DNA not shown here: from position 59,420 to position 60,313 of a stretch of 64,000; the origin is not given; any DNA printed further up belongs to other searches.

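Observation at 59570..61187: Two-gene module (unknown 198-aa protein plus Zn-site-less URO-D/MtaA paralog) inside the methanol methyltransferase island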

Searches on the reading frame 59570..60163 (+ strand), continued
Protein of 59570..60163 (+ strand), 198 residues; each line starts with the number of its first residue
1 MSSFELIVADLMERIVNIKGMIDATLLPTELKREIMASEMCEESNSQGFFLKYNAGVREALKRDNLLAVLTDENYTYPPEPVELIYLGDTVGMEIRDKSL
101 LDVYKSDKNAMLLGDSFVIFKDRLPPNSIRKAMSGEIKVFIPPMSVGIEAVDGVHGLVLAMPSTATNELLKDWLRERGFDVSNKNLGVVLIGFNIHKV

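Call 89: search_protein_families(library=pfam, proteins=[L071:7691-8248:+, L071:10208-10912:+, L071:10916-11500:+, L071:4692-5717:+, L071:3334-4488:-, L071:2533-3231:-, L071:6260-7069:-, L071:7073-7603:-, L071:11503-13311:-, L071:13940-15889:+], max_evalue=0.001)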
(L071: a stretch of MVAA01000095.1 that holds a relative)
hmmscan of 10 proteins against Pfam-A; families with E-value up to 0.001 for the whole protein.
L071:7691-8248:+ (186 aa): 2 families
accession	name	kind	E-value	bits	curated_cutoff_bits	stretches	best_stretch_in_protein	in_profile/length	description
PF03358.20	FMN_red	-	2.5e-16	60.1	24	1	5-132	2-119/152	NADPH-dependent FMN reductase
PF02525.22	Flavodoxin_2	-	4.1e-09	36.9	27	1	5-179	2-193/198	Flavodoxin-like fold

L071:10208-10912:+ (235 aa): 5 families
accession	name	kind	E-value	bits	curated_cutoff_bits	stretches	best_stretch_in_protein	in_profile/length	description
PF13484.11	Fer4_16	-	6.7e-08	33.6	30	1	170-226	2-66/66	4Fe-4S double cluster binding domain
PF00037.32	Fer4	-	3.7e-05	23.8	21.1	0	167-185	5-23/24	4Fe-4S binding domain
PF12838.12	Fer4_7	-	5.2e-05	24.1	27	1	170-226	2-51/52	4Fe-4S dicluster domain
PF12837.12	Fer4_6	-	8.3e-05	22.8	25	0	166-185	5-24/24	4Fe-4S binding domain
PF13187.11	Fer4_9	-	0.00074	19.9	27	0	170-226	2-50/52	4Fe-4S dicluster domain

L071:10916-11500:+ (195 aa): 2 families
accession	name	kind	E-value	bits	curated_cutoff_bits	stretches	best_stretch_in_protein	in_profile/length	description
PF03358.20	FMN_red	-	2.9e-15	56.6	24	1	4-127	1-117/152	NADPH-dependent FMN reductase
PF02525.22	Flavodoxin_2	-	8.6e-05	22.8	27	1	4-108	1-108/198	Flavodoxin-like fold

L071:4692-5717:+ (342 aa): 3 families
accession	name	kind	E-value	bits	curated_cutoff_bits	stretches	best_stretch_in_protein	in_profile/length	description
PF05343.19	Peptidase_M42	-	1.2e-104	349.9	23.2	1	42-334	1-292/292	M42 glutamyl aminopeptidase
PF04389.22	Peptidase_M28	-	8.2e-05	22.8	21.3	0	172-319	30-170/193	Peptidase family M28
PF01546.33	Peptidase_M20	-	0.00019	21.8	24.6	1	174-340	35-205/206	Peptidase family M20/M25/M40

L071:3334-4488:- (385 aa): 0 families

L071:2533-3231:- (233 aa): 1 family
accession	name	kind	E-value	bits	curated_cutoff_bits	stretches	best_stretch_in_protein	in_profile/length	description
PF01902.24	Diphthami_syn_2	-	6.5e-80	268.2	23.2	1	1-222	1-218/219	Diphthamide synthase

L071:6260-7069:- (270 aa): 0 families

L071:7073-7603:- (177 aa): 1 family
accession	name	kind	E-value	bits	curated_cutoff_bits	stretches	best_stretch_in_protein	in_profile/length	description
PF04893.22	Yip1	-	1.2e-08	35.4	28.6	1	14-173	2-172/173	Yip1 domain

L071:11503-13311:- (603 aa): 7 families
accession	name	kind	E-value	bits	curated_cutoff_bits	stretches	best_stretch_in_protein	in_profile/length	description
PF08459.17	UvrC_RNaseH_dom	-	3e-55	186.8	22.3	1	372-530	2-159/159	UvrC RNAse H endonuclease domain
PF22920.2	UvrC_RNaseH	-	1e-28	100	24.3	1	245-359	1-116/116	UvrC Ribonuclease H-like domain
PF14520.12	HHH_5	-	3e-12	47.3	27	1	545-597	3-56/57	Helix-hairpin-helix domain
PF01541.30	GIY-YIG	-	3e-11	43.9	22.6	1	15-92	2-78/78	GIY-YIG catalytic domain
PF12826.13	HHH_2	-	9e-10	39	27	1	549-600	8-59/64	Helix-hairpin-helix motif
PF02151.25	UVR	-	3.1e-08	33.6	21.5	1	198-230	2-34/36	UvrB/uvrC motif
PF00633.29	HHH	-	3.3e-06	27.1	24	0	567-594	2-29/30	Helix-hairpin-helix motif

L071:13940-15889:+ (650 aa): 9 families
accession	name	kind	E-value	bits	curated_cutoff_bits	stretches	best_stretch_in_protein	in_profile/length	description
PF17757.6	UvrB_inter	-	3.5e-32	110.8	22.9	1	158-247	1-91/91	UvrB interaction domain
PF00271.37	Helicase_C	-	4.6e-21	75.6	23.5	1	432-542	6-109/110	Helicase conserved C-terminal domain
PF12344.14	UvrB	-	3.6e-19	68.8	27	1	549-590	1-42/43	Ultra-violet resistance protein B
PF04851.21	ResIII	-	3.5e-14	53.5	22.5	1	11-91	3-84/164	Type III restriction enzyme, res subunit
PF02151.25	UVR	-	4.6e-10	39.4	21.5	1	616-649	3-36/36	UvrB/uvrC motif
PF00270.35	DEAD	-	1.3e-06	28.7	26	1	17-84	5-73/167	DEAD/DEAH box helicase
PF25588.1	DUF7934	-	1.9e-05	24.6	30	1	595-649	159-213/333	Family of unknown function (DUF7934)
PF13604.12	AAA_30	-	0.00081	19.6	27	0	24-76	10-66/191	AAA domain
PF07728.20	AAA_5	-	0.00091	19.7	22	0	36-129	4-86/139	AAA domain (dynein-related subfamily)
